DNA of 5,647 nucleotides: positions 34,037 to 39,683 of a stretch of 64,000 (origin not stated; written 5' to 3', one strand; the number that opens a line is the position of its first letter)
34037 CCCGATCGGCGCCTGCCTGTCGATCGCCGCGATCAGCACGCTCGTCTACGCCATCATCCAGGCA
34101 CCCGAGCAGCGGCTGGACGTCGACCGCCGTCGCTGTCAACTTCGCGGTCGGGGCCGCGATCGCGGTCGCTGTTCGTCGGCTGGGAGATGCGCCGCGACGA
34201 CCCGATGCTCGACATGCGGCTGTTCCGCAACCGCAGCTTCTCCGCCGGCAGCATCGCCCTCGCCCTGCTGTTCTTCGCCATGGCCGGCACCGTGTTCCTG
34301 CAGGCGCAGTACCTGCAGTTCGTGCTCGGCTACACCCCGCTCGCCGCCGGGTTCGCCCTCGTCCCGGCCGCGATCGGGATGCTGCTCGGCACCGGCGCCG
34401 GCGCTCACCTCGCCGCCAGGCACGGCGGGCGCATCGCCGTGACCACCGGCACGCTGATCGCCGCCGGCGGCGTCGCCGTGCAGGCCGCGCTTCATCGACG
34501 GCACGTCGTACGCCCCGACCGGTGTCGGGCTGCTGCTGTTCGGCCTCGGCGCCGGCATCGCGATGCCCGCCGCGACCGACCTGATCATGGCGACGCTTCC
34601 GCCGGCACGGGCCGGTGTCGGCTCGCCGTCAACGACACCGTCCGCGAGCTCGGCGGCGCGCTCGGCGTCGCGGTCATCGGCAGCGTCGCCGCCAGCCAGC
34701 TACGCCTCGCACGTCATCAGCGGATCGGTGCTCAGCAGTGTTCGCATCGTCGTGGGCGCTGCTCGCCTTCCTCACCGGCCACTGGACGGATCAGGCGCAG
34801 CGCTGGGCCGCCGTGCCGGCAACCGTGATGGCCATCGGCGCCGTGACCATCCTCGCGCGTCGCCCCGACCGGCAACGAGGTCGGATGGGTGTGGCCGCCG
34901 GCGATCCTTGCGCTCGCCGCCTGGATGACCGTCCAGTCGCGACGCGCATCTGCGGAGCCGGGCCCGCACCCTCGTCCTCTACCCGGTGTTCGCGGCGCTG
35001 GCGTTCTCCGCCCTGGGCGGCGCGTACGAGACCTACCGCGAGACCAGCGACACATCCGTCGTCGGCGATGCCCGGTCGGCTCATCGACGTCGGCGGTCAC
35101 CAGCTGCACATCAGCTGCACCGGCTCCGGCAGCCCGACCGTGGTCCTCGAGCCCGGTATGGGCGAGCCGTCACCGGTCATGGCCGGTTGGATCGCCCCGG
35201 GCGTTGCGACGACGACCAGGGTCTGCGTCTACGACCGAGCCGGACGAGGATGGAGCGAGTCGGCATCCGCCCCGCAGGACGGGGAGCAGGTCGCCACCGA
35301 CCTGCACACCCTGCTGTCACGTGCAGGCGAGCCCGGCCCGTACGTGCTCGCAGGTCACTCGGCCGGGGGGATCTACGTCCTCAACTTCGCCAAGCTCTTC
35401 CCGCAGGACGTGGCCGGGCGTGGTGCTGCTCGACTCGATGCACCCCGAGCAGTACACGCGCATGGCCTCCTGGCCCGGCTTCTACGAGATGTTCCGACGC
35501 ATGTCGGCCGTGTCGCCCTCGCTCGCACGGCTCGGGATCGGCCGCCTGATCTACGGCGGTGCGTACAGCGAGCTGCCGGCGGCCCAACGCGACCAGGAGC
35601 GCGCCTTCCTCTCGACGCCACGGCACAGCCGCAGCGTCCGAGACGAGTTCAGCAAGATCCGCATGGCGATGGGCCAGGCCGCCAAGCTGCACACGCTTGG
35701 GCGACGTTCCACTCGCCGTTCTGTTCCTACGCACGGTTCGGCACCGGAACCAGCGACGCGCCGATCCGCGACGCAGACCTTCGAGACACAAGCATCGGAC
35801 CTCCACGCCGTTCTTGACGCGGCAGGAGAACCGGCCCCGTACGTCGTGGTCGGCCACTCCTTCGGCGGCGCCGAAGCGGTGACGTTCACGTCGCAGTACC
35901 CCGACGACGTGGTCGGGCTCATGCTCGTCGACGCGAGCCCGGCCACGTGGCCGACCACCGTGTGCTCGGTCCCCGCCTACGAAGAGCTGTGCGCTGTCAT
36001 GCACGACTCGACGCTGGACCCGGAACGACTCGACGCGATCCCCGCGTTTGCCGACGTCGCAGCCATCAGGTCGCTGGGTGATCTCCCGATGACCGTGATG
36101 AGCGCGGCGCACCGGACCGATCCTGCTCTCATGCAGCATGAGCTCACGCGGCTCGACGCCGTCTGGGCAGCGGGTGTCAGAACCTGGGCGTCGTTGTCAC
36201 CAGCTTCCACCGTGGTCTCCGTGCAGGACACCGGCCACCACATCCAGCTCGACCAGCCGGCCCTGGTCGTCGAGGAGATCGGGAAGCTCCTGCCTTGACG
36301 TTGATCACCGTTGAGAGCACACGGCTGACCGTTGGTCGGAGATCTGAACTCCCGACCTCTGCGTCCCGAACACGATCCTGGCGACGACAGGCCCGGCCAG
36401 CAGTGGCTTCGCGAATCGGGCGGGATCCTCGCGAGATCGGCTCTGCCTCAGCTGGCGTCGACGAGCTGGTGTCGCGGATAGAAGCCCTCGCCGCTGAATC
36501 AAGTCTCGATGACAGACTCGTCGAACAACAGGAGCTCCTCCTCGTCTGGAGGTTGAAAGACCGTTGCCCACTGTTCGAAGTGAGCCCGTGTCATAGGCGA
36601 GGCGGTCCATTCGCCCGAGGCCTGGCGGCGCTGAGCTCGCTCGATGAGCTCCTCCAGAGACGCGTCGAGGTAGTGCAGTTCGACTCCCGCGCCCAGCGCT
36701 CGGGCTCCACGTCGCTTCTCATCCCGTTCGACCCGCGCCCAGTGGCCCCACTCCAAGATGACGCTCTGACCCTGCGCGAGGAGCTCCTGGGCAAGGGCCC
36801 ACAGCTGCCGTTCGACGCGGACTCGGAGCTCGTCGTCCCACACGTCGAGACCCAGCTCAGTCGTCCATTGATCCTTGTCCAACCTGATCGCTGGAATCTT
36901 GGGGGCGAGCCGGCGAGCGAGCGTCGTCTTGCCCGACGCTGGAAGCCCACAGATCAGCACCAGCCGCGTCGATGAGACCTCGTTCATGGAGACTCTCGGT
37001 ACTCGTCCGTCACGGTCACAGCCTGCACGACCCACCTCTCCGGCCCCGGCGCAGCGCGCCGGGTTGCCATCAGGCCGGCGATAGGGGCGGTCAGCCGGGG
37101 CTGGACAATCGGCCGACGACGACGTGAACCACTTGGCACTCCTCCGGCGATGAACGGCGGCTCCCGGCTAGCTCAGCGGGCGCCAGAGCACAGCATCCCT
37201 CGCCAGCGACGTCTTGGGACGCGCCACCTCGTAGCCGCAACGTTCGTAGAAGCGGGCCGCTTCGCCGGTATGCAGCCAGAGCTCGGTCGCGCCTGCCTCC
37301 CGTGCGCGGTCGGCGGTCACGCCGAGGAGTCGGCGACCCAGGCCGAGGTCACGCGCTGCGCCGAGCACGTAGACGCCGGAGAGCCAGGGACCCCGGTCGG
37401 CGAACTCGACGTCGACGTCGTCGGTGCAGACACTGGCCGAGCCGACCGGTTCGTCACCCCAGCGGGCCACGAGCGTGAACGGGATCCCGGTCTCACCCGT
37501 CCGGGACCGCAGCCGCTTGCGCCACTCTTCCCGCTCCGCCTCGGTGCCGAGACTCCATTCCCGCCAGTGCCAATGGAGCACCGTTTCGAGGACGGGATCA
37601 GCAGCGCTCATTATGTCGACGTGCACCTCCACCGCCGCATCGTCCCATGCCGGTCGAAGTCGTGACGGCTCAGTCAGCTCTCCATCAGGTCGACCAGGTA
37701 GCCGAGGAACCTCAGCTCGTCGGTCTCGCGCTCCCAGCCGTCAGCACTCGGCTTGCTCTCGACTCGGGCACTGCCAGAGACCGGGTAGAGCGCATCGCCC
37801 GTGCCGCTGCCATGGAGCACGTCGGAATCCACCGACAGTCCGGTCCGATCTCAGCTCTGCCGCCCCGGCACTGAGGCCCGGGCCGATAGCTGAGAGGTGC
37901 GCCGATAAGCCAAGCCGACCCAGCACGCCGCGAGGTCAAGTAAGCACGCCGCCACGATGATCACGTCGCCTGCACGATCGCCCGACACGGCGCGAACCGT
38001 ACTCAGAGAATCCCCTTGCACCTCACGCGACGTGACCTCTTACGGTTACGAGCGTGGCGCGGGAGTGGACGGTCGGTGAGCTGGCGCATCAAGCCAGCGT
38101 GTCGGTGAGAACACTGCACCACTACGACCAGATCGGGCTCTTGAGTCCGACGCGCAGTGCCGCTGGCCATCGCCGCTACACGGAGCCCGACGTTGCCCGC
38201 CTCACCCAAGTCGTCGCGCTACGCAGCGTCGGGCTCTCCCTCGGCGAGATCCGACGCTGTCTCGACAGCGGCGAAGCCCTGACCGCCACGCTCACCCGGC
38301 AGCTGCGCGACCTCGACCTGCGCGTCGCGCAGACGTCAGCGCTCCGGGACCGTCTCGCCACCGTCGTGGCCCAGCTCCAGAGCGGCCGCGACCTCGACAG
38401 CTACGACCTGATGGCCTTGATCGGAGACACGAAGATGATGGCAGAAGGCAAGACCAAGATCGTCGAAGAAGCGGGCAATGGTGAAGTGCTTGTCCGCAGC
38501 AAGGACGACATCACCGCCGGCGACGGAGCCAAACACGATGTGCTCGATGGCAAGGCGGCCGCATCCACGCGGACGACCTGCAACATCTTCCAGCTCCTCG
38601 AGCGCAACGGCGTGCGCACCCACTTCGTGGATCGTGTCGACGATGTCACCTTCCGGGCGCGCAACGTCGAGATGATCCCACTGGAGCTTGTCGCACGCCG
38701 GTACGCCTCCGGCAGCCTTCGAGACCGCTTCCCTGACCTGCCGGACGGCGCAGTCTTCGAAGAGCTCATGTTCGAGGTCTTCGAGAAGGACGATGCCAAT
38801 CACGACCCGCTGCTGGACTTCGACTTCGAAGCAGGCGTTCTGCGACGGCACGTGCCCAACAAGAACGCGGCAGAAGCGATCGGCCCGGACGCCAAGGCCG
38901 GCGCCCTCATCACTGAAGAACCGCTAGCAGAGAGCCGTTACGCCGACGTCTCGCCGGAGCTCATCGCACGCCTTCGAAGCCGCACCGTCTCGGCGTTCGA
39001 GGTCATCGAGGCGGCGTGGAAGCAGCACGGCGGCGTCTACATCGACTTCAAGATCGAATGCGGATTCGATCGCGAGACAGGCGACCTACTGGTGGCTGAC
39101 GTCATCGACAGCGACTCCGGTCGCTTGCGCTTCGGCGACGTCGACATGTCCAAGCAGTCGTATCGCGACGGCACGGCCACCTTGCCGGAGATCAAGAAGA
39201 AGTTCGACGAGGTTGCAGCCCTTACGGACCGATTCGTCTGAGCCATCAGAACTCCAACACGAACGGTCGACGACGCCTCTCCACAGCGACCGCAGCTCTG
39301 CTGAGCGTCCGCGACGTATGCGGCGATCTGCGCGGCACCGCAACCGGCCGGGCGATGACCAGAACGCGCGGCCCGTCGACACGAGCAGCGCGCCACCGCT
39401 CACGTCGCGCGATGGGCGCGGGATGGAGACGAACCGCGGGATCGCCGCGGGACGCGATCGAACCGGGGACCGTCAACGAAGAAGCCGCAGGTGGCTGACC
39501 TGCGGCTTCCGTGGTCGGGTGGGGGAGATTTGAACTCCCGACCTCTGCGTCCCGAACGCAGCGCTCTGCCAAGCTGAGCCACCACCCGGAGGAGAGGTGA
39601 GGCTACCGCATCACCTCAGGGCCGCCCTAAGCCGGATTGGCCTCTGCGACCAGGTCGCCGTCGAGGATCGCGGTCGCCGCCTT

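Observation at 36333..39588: A 3.1-kb islet is bounded by a direct repeat of the tRNA-Pro 3' half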

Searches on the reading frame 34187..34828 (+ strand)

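Call 7: search_protein_families(library=pfam, proteins=[window:34187-34828:+], max_evalue=0.01)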
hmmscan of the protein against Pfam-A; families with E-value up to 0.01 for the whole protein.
window:34187-34828:+ (213 aa): 1 family
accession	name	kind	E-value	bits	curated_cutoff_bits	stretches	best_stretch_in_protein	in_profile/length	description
PF07690.21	MFS_1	-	3.4e-05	23.4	33.4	1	12-96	199-282/347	Major Facilitator Superfamily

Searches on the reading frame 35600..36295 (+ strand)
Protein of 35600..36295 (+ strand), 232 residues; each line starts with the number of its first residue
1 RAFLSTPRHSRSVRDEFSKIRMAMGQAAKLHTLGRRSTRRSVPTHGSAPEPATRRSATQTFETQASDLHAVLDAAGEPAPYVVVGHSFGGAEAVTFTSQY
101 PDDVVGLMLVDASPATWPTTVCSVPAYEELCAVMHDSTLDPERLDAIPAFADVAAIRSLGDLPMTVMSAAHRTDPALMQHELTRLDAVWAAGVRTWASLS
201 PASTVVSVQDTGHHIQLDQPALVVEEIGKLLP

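Call 45: find_related_loci(query=window:35600-36295:+, collection=metagenome_contigs, flank=6000)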
Query window:35600-36295:+ (232 aa) in metagenome_contigs; peptide patterns used: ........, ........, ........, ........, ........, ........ (x = any residue, [..] = any of these).
120 stretches matched a pattern; 5 encode a relative of the query (tblastn E <= 1e-3); 5 distinct loci.
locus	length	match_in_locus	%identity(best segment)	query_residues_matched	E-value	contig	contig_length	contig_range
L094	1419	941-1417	59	15-184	2e-62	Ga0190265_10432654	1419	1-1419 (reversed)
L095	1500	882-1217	75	120-231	4e-53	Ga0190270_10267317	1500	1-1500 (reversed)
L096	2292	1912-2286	57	15-150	8e-44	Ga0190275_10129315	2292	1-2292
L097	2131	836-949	76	194-231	7e-14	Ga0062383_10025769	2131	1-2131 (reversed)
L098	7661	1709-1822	76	194-231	8e-14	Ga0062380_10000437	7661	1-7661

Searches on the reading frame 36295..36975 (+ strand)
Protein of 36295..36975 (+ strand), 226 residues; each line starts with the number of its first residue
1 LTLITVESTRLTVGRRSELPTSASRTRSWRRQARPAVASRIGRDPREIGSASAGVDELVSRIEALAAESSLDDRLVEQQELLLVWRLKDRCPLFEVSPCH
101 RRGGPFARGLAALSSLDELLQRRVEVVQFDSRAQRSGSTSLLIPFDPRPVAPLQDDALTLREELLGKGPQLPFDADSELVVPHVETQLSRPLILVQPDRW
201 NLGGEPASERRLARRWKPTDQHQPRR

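Call 72: search_protein_families(library=pfam, proteins=[window:36295-36975:+], max_evalue=0.1)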
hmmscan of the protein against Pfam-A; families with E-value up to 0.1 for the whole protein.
window:36295-36975:+ (226 aa): 0 families

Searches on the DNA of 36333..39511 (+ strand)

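Call 61: search_dna_similar(query=window:36333-39511:+, collection=plasmids, mode=distant, max_rows=8)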
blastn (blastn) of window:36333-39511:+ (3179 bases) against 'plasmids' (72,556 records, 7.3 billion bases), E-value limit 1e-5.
Records with a match: 2; places in all: 2; records where one place covers at least 80% of the query: 0.
Best place of each record, by identity: 60-80% 2.
By first word of the organism name: Nonomuraea 1; Streptomyces 1.
By predicted mobility (MOB-suite, as given by PLSDB): non-mobilizable 1; mobilizable 1.
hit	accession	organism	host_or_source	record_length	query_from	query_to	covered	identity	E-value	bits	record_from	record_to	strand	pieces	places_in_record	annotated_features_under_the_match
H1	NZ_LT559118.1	Nonomuraea gerenzanensis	-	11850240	315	633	10%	67.2%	2e-16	98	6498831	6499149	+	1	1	none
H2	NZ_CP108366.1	Streptomyces sp. NBC_01340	-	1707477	330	619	9%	68.4%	1e-18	104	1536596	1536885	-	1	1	none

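Call 62: search_dna_similar(query=window:36333-39511:+, collection=phages, mode=distant, max_rows=8)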
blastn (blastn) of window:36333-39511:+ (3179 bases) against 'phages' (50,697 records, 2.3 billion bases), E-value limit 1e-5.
No match.

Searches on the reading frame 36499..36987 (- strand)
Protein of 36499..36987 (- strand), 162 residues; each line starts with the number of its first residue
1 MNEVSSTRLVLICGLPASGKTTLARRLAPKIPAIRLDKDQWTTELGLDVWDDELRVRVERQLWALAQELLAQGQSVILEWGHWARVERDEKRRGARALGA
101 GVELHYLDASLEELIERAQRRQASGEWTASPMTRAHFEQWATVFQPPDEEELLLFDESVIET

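Call 7: search_protein_families(library=pfam, proteins=[window:36499-36987:-], max_evalue=0.01)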
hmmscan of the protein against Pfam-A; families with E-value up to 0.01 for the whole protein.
window:36499-36987:- (162 aa): 10 families
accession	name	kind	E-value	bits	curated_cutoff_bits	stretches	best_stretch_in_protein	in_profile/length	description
PF13671.12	AAA_33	-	9e-26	91.3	27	1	9-147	1-143/143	AAA domain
PF13238.12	AAA_18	-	1.6e-09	38.8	29.4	1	10-123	1-113/128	AAA domain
PF08433.16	KTI12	-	2e-06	28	22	1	9-129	3-127/271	Chromatin associated protein KTI12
PF20720.3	nSTAND3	-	0.00017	21.8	27.2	1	4-29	14-39/155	Novel STAND NTPase 3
PF13521.12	AAA_28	-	0.00083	20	27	1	10-64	2-50/164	AAA domain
PF06414.18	Zeta_toxin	-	0.0018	18.2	22.3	0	8-123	17-145/199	Zeta toxin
PF13191.12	AAA_16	-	0.0019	19.2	32.6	1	6-36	23-58/167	AAA ATPase domain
PF13207.12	AAA_17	-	0.0054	17.5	27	0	14-30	2-18/136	AAA domain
PF01202.28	SKI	-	0.0062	17.1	22.1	0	17-122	2-106/159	Shikimate kinase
PF01583.26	APS_kinase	-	0.0087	16.5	21.1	1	9-117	4-117/152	Adenylylsulphate kinase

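Call 47: find_homologous_proteins(query=window:36502-36987:-, max_evalue=1e-20)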
Query seq(162 aa) (162 aa): 1585 proteins with E <= 1e-20 among 1905 candidates; the best 120 are listed.
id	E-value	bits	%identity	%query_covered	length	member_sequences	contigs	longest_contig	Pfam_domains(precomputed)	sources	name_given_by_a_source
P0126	2.2e-100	351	100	100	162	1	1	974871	PF13671.13,PF08433.17,PF13238.13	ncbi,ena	-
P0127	2.4e-90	318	92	97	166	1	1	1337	PF13671.13,PF08433.17,PF13238.13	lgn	-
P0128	3.8e-90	318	92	97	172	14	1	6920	PF13671.13,PF08433.17,PF13238.13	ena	-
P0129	7.8e-89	314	88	99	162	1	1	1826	PF13671.13,PF13238.13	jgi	jgi:predicted kinase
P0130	1.5e-88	313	89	99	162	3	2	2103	PF13671.13,PF08433.17,PF13238.13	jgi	-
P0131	1.6e-88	313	88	99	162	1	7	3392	PF13671.13,PF08433.17,PF13238.13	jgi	jgi:predicted kinase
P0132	2.1e-88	312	89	98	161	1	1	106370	PF13671.13,PF08433.17,PF13238.13,PF20720.4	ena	-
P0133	3.5e-87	308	84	99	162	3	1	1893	PF13671.13,PF08433.17,PF13238.13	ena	-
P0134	6.7e-87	307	86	100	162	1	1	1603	PF13671.13,PF08433.17,PF13238.13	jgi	-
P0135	8.8e-87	307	86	99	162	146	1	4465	PF13671.13,PF08433.17,PF13238.13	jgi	jgi:predicted kinase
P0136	1.7e-86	306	87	99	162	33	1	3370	PF13671.13,PF08433.17,PF13238.13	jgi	-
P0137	1.9e-86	306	86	98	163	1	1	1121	PF13671.13,PF08433.17,PF13238.13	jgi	jgi:predicted kinase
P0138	4.1e-86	305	86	99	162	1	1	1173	PF13671.13,PF08433.17,PF13238.13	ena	-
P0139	4.4e-86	305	87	97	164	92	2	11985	PF13671.13,PF08433.17,PF13238.13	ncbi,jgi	ncbi:MAG: ATP-binding protein [Acidimicrobiales bacterium]|jgi:predicted kinase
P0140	6.0e-86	304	87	97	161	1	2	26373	PF13671.13,PF08433.17,PF13238.13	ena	-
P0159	1.2e-84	300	88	96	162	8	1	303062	PF13671.13,PF08433.17,PF13238.13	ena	-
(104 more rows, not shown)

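Call 48: find_encoding_contigs(protein=P0126, flank=10000, max_places=2)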
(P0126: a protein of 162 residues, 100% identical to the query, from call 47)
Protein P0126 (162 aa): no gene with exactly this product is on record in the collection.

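Call 49: find_encoding_contigs(protein=P0132, flank=8000, max_places=2)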
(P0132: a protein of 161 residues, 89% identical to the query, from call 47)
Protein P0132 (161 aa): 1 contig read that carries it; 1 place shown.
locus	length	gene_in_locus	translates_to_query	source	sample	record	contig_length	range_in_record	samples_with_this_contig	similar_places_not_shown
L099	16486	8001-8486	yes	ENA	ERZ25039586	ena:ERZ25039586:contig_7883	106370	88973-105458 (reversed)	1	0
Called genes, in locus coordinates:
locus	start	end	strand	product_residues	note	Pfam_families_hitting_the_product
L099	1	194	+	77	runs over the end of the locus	-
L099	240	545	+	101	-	-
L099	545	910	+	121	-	PF13518:HTH_28 (faint)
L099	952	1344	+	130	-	PF01316:Arg_repressor (weak)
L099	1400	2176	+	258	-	PF12770:CHAT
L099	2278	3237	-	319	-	-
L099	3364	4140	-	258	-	PF01564:Spermine_synth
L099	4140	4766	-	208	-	-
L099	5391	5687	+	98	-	PF03992:ABM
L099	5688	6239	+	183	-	PF01243:PNPOx_N, PF12900:Pyridox_ox_2 (weak)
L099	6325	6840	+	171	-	PF01553:Acyltransferase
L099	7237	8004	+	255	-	-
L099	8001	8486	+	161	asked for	PF20720:nSTAND3 (faint), PF08433:KTI12 (weak), PF13238:AAA_18, PF13671:AAA_33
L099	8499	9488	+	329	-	PF03193:RsgA_GTPase, PF00005:ABC_tran (weak), PF01926:MMR_HSR1 (weak)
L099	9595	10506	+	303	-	PF00089:Trypsin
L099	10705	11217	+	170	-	-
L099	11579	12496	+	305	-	-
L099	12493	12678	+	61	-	-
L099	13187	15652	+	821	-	-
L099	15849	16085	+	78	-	PF18029:Glyoxalase_6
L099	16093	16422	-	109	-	-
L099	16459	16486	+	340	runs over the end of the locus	PF05544:Pro_racemase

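Call 50: find_encoding_contigs(protein=P0159, flank=8000, max_places=2)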
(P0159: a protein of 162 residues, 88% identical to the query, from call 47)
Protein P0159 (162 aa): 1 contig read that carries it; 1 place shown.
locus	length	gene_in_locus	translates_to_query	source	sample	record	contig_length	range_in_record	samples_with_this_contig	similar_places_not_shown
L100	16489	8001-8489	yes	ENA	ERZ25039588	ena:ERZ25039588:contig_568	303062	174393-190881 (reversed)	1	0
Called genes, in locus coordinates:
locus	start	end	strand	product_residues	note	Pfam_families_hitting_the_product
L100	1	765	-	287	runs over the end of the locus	-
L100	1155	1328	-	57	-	PF06071:YchF-GTPase_C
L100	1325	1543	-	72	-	PF06071:YchF-GTPase_C (weak)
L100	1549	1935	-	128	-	-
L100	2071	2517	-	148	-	PF01926:MMR_HSR1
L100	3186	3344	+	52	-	-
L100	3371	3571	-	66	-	-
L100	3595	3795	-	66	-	-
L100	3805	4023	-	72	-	-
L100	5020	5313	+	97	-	PF03706:LPG_synthase_TM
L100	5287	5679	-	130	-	PF12680:SnoaL_2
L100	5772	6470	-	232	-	PF08279:HTH_11, PF13280:WYL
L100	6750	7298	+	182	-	PF00561:Abhydrolase_1, PF12146:Hydrolase_4 (weak), PF12697:Abhydrolase_6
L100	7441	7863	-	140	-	-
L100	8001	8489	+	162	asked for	PF08433:KTI12, PF13238:AAA_18, PF13671:AAA_33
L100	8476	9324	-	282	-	PF13622:4HBT_3, PF20789:4HBT_3C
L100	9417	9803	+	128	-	PF18029:Glyoxalase_6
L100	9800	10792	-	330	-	-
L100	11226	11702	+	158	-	PF00326:Peptidase_S9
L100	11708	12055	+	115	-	PF00326:Peptidase_S9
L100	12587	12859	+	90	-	-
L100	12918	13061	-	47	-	-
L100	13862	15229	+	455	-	PF00072:Response_reg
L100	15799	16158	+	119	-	PF00005:ABC_tran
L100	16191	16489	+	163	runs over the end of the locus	-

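Call 75: list_cluster_members(proteins=[P0126])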
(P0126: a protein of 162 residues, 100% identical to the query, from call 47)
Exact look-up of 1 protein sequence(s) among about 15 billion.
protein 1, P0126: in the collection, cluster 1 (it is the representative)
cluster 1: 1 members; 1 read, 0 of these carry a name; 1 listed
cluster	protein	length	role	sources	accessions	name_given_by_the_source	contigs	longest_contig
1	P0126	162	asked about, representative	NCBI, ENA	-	-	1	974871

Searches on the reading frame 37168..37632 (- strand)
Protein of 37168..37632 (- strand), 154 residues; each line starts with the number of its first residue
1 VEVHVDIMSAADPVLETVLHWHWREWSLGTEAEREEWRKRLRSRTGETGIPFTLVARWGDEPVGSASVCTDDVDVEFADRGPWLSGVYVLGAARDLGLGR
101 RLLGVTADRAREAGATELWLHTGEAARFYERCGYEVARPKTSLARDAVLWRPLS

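Call 7: search_protein_families(library=pfam, proteins=[window:37168-37632:-], max_evalue=0.01)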
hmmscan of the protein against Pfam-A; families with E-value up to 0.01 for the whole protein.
window:37168-37632:- (154 aa): 4 families
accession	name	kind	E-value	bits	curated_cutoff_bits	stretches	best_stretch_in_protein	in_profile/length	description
PF00583.31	Acetyltransf_1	-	6.6e-14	52.6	20.7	1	16-134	2-116/116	Acetyltransferase (GNAT) family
PF13508.13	Acetyltransf_7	-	1.1e-10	42.1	27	1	54-136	6-84/84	Acetyltransferase (GNAT) domain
PF13673.13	Acetyltransf_10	-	9.8e-07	29.2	23.6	1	40-140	21-113/128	Acetyltransferase (GNAT) domain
PF13527.13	Acetyltransf_9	-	0.0058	17.1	25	1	48-137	41-127/127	Acetyltransferase (GNAT) domain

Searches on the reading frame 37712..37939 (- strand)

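Call 72: search_protein_families(library=pfam, proteins=[window:37712-37939:-], max_evalue=0.1)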
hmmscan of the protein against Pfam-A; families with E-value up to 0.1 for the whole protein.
window:37712-37939:- (75 aa): 1 family
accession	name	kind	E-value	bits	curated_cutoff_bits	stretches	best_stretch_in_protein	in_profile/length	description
PF01809.23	YidD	-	0.0064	16.7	27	1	32-53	20-41/67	Putative membrane protein insertion efficiency factor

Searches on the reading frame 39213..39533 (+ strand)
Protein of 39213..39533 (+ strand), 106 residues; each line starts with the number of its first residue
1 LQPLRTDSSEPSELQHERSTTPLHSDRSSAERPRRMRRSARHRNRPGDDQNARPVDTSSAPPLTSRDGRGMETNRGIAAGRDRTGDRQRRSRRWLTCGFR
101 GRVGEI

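Call 72: search_protein_families(library=pfam, proteins=[window:39213-39533:+], max_evalue=0.1)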
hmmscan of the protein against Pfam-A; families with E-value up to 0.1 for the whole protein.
window:39213-39533:+ (106 aa): 0 families
